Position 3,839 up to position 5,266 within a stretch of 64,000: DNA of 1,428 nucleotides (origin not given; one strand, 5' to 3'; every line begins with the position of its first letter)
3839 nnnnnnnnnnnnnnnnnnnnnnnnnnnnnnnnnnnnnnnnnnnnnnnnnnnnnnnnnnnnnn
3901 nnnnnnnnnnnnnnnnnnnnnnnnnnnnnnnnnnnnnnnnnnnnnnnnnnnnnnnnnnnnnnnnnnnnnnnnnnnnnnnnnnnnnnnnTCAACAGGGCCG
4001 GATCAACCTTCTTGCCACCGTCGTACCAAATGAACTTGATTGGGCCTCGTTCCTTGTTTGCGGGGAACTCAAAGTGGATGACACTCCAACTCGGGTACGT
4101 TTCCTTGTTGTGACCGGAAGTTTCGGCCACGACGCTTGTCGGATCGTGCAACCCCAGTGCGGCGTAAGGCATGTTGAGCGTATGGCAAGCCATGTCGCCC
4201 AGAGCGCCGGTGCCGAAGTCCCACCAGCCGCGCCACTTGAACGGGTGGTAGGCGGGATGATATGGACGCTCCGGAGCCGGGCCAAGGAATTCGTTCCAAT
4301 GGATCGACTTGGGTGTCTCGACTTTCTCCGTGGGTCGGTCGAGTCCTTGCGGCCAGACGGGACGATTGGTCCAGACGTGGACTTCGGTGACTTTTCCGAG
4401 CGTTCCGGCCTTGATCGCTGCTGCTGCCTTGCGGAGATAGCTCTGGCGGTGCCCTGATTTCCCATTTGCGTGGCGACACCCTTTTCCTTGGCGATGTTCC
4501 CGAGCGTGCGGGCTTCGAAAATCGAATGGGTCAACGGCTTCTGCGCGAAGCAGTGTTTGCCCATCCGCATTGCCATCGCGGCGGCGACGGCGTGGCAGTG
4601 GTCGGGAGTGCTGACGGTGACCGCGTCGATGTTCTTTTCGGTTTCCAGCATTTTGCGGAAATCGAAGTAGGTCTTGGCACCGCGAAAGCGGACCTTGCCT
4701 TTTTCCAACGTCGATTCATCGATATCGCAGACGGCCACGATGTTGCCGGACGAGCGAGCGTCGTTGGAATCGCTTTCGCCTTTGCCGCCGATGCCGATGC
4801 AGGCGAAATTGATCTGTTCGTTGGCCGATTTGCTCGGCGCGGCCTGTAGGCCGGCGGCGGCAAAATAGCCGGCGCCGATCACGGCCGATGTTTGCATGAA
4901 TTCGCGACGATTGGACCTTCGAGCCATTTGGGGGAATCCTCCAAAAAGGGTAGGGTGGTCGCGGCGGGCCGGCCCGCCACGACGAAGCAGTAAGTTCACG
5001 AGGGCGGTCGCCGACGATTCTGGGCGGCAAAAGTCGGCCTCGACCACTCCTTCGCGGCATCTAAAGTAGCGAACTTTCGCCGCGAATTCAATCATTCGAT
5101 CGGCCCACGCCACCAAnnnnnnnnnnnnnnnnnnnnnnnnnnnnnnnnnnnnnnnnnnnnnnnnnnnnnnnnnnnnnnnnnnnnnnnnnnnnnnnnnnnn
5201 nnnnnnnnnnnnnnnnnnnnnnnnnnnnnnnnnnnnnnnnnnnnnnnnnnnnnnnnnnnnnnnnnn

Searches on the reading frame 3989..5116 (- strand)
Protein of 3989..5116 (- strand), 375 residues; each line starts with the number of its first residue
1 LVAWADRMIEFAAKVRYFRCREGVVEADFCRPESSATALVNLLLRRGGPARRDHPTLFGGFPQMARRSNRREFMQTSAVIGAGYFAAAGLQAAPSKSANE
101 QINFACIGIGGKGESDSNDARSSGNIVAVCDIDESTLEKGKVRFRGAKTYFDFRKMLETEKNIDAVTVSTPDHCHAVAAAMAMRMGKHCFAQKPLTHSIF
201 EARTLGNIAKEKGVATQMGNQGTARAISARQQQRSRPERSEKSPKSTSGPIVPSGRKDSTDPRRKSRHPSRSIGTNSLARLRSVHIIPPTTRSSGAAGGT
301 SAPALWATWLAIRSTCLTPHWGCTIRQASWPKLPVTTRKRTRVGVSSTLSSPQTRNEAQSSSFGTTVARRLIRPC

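Call 41: search_protein_families(library=ncbifam, proteins=[window:3989-5116:-], max_evalue=1e-10)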
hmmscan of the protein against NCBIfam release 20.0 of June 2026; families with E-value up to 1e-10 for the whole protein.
window:3989-5116:- (375 aa): 3 families
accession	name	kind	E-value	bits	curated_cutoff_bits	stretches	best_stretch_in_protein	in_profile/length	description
NF058561.1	BT_2158_fam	equivalog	8.8e-47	159.8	750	1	69-226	1-160/487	glycoside 3-dehydrogenase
TIGR04380.1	myo_inos_iolG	equivalog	2.2e-11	43.2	355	1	102-219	2-121/330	inositol 2-dehydrogenase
NF052479.1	LevoglcsnDh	equivalog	3.3e-11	42.5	650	1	128-217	40-128/386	levoglucosan dehydrogenase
